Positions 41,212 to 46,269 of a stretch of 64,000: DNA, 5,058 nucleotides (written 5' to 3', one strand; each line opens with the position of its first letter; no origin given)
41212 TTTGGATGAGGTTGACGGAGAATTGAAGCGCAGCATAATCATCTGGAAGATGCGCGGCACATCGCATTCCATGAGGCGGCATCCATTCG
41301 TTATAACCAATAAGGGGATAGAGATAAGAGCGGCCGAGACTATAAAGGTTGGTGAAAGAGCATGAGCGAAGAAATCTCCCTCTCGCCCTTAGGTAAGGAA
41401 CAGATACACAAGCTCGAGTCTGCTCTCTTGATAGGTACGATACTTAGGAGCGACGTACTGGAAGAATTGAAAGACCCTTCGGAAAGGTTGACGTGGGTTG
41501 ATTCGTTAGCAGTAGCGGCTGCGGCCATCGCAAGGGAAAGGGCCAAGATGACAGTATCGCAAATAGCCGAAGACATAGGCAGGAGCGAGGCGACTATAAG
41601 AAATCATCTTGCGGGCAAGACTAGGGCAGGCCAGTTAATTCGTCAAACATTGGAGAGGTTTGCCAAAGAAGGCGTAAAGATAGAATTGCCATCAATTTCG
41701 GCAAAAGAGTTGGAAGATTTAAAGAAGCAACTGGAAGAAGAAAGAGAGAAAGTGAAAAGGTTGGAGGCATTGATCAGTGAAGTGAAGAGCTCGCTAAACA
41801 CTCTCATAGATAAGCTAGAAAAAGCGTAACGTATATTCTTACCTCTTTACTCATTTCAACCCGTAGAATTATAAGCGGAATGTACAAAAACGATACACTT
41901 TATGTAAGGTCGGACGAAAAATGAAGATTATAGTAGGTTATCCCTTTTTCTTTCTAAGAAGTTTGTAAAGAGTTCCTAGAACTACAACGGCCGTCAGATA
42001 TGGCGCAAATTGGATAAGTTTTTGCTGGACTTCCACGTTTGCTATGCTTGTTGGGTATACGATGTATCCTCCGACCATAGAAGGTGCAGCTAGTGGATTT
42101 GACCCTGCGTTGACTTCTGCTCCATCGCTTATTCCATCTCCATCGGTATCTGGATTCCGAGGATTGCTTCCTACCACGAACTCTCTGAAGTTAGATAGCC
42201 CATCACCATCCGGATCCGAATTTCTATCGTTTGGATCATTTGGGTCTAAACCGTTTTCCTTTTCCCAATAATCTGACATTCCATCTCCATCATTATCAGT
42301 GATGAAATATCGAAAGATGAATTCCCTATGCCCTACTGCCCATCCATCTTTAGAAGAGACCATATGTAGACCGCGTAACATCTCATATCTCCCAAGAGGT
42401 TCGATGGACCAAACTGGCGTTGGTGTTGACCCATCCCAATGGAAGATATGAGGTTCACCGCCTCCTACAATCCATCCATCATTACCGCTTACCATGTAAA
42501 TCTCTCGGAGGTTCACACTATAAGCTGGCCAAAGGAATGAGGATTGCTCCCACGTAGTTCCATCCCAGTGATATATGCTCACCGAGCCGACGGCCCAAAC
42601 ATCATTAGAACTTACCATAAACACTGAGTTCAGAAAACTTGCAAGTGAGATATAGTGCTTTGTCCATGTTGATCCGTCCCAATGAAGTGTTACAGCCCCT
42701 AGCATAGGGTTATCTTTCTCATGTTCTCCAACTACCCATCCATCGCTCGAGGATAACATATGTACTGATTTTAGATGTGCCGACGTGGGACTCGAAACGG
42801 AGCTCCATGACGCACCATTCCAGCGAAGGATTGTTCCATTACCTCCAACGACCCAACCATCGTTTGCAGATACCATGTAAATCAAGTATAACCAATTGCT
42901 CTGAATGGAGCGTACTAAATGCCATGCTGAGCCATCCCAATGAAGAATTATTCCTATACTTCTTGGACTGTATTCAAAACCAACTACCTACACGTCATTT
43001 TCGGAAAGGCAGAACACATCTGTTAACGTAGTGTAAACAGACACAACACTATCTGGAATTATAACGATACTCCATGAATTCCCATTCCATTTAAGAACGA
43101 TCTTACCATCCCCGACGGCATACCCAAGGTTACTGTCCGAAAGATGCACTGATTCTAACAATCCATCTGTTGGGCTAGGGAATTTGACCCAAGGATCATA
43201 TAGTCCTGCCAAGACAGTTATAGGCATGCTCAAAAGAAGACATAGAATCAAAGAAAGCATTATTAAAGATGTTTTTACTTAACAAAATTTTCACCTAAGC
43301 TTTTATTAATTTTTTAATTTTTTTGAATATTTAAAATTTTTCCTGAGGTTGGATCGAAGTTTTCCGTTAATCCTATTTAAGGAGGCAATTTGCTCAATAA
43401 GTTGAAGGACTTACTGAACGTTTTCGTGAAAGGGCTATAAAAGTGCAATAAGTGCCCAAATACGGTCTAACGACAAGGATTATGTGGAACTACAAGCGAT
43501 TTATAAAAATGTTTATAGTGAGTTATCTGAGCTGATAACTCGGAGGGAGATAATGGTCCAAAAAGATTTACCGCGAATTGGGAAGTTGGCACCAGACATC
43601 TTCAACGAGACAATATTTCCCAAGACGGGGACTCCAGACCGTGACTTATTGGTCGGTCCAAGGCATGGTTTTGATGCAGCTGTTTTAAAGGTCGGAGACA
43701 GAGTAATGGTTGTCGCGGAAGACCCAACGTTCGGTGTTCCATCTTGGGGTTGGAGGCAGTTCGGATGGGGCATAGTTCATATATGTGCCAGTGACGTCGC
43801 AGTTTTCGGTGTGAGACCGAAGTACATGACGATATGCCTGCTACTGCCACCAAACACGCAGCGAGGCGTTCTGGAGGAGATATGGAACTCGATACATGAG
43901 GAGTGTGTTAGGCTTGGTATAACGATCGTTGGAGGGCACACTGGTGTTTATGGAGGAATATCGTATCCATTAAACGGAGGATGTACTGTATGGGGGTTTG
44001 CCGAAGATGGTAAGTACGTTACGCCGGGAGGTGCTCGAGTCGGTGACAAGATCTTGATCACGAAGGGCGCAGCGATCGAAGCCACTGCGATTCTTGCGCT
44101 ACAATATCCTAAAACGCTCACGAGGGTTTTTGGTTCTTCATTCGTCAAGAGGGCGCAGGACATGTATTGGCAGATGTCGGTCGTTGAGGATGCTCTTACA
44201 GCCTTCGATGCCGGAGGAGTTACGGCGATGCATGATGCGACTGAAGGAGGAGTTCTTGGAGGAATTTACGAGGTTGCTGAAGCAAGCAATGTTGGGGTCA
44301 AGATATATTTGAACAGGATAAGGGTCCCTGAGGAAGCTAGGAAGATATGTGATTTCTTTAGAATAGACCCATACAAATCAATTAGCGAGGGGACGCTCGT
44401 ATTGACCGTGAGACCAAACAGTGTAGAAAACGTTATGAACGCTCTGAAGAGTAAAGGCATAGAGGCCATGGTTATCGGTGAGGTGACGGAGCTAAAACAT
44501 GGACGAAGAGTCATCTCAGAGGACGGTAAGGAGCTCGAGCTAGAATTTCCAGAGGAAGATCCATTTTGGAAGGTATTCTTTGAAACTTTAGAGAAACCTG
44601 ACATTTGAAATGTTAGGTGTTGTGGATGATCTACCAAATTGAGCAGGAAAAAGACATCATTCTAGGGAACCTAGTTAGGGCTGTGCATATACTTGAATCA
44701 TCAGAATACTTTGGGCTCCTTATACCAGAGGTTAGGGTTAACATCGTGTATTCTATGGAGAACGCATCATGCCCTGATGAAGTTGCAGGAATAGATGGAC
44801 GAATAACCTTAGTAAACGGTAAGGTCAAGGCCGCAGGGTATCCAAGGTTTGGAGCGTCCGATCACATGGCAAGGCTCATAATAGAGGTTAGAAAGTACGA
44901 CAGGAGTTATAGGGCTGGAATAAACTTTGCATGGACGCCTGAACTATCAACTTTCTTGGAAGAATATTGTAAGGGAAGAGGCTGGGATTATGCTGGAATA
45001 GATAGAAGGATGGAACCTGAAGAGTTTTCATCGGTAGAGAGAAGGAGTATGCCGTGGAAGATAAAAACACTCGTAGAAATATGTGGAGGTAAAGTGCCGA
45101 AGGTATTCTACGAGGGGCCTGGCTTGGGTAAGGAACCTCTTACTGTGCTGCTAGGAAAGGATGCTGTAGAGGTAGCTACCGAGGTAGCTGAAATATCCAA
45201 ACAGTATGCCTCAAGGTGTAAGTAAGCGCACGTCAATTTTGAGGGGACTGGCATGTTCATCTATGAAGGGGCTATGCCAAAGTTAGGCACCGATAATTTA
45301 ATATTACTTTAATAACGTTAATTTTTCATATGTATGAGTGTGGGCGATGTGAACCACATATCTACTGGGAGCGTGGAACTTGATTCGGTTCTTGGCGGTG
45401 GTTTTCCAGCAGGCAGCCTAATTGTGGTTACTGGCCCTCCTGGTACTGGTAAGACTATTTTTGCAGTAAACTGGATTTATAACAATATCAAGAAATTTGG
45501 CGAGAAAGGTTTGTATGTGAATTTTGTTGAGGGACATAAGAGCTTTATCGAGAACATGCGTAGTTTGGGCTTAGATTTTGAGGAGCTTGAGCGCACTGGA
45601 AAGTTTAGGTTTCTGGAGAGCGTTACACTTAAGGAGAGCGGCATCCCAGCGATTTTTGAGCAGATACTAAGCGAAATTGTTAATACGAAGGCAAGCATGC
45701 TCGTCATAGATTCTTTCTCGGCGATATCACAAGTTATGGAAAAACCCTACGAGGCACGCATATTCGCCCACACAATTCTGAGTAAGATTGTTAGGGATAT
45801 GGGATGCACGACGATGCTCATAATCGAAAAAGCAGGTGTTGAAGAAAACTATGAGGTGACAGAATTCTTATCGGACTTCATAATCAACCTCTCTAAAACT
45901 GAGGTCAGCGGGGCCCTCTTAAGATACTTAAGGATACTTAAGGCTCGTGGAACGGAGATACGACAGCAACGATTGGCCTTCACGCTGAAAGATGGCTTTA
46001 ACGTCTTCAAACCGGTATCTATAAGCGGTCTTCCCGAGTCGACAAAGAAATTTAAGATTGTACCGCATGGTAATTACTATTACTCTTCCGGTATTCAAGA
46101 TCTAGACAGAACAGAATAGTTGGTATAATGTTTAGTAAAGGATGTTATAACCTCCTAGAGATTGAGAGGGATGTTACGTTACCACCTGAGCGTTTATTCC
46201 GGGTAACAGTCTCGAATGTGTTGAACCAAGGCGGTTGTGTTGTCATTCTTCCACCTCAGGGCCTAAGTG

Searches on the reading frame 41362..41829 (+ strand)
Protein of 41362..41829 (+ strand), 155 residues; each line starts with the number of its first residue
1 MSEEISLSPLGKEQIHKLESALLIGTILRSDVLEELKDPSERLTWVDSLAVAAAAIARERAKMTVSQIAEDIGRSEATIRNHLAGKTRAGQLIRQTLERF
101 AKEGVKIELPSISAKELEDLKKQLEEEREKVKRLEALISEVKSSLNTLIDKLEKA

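Call 21: search_protein_families(library=pfam, proteins=[window:41362-41829:+], max_evalue=0.001)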
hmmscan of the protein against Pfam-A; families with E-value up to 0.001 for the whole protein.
window:41362-41829:+ (155 aa): 4 families
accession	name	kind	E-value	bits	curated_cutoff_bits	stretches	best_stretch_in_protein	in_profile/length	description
PF14493.12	HTH_40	-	0.00016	22.4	27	1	60-127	10-79/89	Helix-turn-helix domain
PF13384.12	HTH_23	-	0.00046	20.4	24.6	0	53-82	8-37/50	Homeodomain-like domain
PF01022.26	HTH_5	-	0.00051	20.3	22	0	60-84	13-37/47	Bacterial regulatory protein, arsR family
PF13551.12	HTH_29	-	0.00066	20.2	28.1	0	54-83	3-33/64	Winged helix-turn helix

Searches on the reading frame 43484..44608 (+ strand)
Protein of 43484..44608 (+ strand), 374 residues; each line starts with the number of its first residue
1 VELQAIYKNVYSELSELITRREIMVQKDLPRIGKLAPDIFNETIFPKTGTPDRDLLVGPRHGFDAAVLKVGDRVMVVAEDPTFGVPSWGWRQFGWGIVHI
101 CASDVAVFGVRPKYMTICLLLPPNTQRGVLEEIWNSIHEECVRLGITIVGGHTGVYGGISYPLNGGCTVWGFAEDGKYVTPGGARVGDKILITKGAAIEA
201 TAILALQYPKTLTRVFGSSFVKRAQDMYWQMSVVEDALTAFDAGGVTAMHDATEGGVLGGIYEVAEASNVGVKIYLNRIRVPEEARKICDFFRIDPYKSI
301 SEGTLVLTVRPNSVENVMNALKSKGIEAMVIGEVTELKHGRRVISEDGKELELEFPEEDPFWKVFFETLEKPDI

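Call 21: search_protein_families(library=pfam, proteins=[window:43484-44608:+], max_evalue=0.001)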
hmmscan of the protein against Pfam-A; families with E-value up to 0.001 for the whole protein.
window:43484-44608:+ (374 aa): 2 families
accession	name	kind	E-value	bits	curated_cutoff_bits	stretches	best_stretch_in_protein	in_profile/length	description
PF02769.27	AIRS_C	-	2.5e-25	89.9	23.1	1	185-342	1-153/156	AIR synthase related protein, C-terminal domain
PF00586.29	AIRS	-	1.7e-16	61.1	24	1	64-163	3-104/112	AIR synthase related protein, N-terminal domain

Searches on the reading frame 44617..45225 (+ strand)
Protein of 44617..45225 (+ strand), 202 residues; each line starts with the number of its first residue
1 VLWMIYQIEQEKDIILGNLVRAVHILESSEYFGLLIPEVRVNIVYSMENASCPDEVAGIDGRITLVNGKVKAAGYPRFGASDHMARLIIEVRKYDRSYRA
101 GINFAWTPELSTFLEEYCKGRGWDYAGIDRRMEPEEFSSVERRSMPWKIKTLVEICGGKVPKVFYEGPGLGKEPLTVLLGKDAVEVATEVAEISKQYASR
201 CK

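Call 21: search_protein_families(library=pfam, proteins=[window:44617-45225:+], max_evalue=0.001)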
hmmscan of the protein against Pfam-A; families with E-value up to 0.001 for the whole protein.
window:44617-45225:+ (202 aa): 1 family
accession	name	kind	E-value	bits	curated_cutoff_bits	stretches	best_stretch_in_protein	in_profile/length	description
PF10120.14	ThiN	-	2.3e-49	167.7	25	1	19-191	2-164/165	Thiamine-phosphate synthase ThiN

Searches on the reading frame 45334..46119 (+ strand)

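Call 21: search_protein_families(library=pfam, proteins=[window:45334-46119:+], max_evalue=0.001)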
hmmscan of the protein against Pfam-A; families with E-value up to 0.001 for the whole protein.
window:45334-46119:+ (261 aa): 8 families
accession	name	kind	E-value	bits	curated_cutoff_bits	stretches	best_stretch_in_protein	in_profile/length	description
PF06745.19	ATPase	-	1e-49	169.4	26.6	1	10-220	2-221/231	KaiC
PF13481.12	AAA_25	-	8e-10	39.1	27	1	15-163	21-187/195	AAA domain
PF00154.27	RecA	-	9.3e-08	32.3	27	1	5-85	29-107/262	recA bacterial DNA recombination protein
PF03796.21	DnaB_C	-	2.6e-05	24.2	27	1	9-56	2-48/255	DnaB-like helicase C terminal domain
PF23442.1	DUF7125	-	5.3e-05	22.9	29.1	0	131-212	105-188/207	Family of unknown function (DUF7125)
PF05625.17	PAXNEB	-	8.9e-05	22.1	28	1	9-33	19-43/366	PAXNEB protein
PF08423.17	Rad51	-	0.0004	20.2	22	0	6-43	5-42/244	Rad51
PF07088.17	GvpD_P-loop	-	0.00079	19.8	24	0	26-200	9-187/189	GvpD gas vesicle protein, P-loop domain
